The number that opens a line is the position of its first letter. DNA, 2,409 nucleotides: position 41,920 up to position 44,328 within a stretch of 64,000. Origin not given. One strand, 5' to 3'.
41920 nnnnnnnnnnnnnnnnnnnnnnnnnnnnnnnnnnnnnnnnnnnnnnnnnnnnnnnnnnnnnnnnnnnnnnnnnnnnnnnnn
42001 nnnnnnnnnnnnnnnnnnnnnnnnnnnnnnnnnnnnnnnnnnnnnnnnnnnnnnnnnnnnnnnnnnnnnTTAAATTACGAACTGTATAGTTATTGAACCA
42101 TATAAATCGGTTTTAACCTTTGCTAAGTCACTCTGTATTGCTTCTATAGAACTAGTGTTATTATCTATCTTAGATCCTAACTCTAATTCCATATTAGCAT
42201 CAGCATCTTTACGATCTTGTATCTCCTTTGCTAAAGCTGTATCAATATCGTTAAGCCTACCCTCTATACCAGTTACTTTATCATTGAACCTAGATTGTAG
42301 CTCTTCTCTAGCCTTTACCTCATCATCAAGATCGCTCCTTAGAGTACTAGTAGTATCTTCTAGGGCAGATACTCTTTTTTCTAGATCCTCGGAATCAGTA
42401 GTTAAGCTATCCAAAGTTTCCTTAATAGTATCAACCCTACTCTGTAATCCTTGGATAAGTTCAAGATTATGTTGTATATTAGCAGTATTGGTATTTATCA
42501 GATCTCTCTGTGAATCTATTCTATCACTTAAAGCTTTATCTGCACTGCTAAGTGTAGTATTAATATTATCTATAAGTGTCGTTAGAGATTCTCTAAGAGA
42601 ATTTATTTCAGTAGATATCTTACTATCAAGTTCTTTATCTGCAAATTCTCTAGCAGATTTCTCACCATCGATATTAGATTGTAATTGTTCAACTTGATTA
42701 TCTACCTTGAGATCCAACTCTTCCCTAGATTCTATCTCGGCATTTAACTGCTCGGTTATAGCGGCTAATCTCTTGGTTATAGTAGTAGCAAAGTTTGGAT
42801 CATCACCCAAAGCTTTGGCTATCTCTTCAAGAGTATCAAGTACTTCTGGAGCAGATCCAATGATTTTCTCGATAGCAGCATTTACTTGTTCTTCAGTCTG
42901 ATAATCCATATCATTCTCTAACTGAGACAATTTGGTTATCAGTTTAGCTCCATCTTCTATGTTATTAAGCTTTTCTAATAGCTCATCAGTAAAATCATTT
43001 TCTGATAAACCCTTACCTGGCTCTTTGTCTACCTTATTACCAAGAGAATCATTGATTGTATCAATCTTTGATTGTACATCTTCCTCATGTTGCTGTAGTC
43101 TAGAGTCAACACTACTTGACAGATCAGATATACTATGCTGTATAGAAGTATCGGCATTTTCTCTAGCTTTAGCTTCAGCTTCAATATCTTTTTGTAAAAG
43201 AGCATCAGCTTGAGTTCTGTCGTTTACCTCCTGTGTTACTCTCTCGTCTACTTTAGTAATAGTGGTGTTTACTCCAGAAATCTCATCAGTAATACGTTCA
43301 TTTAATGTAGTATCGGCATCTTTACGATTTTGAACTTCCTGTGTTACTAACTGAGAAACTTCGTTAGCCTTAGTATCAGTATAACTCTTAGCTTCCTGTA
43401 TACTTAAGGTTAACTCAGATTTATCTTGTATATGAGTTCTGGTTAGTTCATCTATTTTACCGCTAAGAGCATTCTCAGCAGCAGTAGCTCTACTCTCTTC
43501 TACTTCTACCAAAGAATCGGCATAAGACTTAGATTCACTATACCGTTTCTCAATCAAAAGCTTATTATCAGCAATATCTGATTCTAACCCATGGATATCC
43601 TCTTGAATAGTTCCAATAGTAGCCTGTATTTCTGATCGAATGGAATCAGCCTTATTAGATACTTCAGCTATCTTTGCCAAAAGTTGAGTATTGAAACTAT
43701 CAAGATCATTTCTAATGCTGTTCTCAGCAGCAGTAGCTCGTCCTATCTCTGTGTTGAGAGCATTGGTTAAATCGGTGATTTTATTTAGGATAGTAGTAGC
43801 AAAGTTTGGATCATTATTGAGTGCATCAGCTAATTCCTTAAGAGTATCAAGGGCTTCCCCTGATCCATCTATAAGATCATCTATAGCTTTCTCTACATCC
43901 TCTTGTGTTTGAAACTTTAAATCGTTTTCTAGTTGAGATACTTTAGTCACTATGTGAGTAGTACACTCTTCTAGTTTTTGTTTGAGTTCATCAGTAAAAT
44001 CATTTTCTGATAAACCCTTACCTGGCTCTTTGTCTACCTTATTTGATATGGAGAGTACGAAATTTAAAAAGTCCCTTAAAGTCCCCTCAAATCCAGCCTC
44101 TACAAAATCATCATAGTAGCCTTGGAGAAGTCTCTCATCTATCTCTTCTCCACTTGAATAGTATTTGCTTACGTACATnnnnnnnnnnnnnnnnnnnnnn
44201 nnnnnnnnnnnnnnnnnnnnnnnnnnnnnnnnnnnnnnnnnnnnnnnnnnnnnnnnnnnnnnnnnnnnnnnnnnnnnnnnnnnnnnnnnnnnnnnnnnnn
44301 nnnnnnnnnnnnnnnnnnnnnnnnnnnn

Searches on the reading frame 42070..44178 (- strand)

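Call 9: search_protein_families(library=phrogs, proteins=[window:42070-44178:-], max_evalue=0.001)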
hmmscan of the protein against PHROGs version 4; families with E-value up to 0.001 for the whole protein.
window:42070-44178:- (702 aa): 23 families
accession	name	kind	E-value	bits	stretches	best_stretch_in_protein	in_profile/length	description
phrog_1197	-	tail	4e-27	96.5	2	328-470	108-233/715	tail protein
phrog_23820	-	tail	2.5e-24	87.5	2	416-542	89-214/221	tail fiber protein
phrog_2631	-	tail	3.3e-23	83.2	2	83-151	365-436/644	tail fiber protein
phrog_8713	-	tail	6.1e-23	82.6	2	88-135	419-466/509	tail fiber protein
phrog_21962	-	tail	5.9e-21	76.1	2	431-478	152-199/321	tail protein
phrog_454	-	tail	2.6e-20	73.2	2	430-472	389-431/1376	tail fiber protein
phrog_7032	-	tail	4e-20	72.5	2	422-472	272-322/866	tail fiber protein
phrog_18608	-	unknown function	7.8e-20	72.5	2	427-480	160-213/416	-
phrog_7765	-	unknown function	1.1e-19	71.2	2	94-147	235-288/578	-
phrog_32311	-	unknown function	8e-19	68.8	2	431-479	284-332/577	-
phrog_38759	-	unknown function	2.3e-18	67.1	2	84-166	188-270/920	-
phrog_4757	-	unknown function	6.3e-16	59.5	1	68-135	70-138/359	-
phrog_6043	-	unknown function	1.2e-15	57.8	2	94-137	464-508/814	-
phrog_2557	-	head and packaging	1.3e-13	51.5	2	87-139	345-397/534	virion structural protein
phrog_24456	-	tail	1.1e-12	47.9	2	73-132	316-376/972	tail fiber protein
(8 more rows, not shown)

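Call 10: search_protein_families(library=pfam, proteins=[window:42070-44178:-], max_evalue=0.01)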
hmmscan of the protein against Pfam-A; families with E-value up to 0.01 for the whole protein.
window:42070-44178:- (702 aa): 4 families
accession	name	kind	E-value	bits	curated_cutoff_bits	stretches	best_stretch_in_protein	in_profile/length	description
PF04513.17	Baculo_PEP_C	-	6.5e-05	23.4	38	0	332-384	36-88/140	Baculovirus polyhedron envelope protein, PEP, C terminus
PF06705.16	SF-assemblin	-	0.00012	22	30.6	0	568-679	58-167/247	SF-assemblin/beta giardin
PF07889.17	DUF1664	-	0.0016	18.9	34.6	1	527-608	41-122/124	Protein of unknown function (DUF1664)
PF06005.17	ZapB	-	0.0084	17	31.5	1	571-632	2-63/71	Cell division protein ZapB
